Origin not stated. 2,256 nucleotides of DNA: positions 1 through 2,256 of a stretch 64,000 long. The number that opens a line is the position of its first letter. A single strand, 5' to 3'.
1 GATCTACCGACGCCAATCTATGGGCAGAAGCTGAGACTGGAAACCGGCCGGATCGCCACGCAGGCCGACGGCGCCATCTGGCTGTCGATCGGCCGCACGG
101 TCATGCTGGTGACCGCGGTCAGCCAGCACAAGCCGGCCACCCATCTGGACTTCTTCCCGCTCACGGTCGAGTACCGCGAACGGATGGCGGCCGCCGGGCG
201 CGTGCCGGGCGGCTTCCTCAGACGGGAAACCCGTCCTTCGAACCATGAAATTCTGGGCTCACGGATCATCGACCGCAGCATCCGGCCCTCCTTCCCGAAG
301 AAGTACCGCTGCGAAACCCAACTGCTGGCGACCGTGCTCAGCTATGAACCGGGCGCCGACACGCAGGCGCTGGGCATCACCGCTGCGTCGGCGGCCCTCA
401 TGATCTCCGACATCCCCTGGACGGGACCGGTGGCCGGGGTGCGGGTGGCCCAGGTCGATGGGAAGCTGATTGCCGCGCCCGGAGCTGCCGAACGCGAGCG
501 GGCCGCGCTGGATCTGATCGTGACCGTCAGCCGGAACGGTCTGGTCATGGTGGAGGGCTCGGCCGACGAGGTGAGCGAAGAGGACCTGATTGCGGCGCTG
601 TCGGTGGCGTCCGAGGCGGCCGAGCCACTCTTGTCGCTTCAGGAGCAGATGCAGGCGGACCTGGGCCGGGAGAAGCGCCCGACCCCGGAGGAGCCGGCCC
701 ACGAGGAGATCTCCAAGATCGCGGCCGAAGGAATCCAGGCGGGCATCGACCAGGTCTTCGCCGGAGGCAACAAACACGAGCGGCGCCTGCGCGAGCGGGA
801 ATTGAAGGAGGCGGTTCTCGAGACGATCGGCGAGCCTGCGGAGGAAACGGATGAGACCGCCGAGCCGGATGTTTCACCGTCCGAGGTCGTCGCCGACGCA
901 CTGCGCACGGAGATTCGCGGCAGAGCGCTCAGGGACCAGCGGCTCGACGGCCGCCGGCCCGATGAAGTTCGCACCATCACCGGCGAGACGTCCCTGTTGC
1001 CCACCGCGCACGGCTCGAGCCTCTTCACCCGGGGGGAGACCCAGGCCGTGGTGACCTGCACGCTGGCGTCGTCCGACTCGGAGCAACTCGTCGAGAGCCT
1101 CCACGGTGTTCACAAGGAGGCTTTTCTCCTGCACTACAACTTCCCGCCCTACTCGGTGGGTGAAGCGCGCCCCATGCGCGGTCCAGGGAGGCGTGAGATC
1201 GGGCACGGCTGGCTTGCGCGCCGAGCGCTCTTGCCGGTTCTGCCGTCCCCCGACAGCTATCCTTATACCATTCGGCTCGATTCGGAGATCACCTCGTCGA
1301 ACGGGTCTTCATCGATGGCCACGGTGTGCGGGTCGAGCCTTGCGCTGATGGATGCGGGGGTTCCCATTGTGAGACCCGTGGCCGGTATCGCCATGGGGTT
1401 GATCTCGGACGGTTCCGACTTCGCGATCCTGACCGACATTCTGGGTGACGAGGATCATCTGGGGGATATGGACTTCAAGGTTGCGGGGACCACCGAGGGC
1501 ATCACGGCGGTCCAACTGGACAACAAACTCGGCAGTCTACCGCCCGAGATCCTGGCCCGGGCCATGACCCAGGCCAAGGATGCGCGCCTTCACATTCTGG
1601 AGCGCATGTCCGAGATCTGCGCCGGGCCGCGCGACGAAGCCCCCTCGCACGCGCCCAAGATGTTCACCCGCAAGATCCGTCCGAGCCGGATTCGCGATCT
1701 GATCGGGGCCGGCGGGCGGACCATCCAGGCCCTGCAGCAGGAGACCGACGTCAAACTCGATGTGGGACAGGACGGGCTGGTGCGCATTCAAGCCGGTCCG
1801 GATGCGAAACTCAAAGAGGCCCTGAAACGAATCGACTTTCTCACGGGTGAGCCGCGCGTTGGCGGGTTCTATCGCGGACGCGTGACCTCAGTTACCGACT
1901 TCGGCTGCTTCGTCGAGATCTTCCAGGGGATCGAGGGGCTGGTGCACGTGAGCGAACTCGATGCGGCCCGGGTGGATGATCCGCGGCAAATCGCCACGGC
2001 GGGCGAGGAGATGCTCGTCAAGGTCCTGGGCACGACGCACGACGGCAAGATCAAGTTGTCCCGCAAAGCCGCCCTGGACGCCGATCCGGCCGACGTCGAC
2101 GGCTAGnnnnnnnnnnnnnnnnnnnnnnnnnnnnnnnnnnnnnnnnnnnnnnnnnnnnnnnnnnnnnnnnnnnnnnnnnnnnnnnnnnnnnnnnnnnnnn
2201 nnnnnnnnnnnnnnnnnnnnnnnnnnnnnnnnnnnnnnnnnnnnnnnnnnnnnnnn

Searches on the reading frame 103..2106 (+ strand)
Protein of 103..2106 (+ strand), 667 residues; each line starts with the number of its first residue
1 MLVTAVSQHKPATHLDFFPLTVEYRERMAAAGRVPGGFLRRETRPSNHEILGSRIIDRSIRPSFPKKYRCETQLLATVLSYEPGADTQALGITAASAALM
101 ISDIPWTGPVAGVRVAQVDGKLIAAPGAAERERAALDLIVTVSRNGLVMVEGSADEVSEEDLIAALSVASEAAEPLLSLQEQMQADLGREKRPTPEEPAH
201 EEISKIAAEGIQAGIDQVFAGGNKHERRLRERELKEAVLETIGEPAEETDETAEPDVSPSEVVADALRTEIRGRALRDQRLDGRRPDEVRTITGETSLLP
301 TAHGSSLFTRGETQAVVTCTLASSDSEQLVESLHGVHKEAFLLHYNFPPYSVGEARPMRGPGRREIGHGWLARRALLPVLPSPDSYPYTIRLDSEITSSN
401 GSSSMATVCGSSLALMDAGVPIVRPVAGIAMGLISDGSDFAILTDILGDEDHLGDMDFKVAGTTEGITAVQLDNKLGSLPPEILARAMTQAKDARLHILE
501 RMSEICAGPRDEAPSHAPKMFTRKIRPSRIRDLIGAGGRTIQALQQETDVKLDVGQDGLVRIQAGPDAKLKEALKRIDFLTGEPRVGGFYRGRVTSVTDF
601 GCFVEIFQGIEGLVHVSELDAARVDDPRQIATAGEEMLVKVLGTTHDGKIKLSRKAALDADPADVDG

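Call 47: search_protein_families(library=pfam, proteins=[window:103-2106:+], max_evalue=0.0001)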
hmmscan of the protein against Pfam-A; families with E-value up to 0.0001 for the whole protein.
window:103-2106:+ (667 aa): 4 families
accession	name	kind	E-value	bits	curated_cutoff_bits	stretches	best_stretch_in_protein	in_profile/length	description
PF01138.27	RNase_PH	-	9.4e-45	152.6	25.5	2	288-421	1-130/130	3' exoribonuclease family, domain 1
PF03725.20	RNase_PH_C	-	2.2e-17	63.2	20.8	2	108-171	1-66/67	3' exoribonuclease family, domain 2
PF00575.29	S1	-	1.5e-14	54.5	22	1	584-655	2-74/74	S1 RNA binding domain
PF00013.35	KH_1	-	1.6e-07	31.4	21.5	1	524-577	5-64/66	KH domain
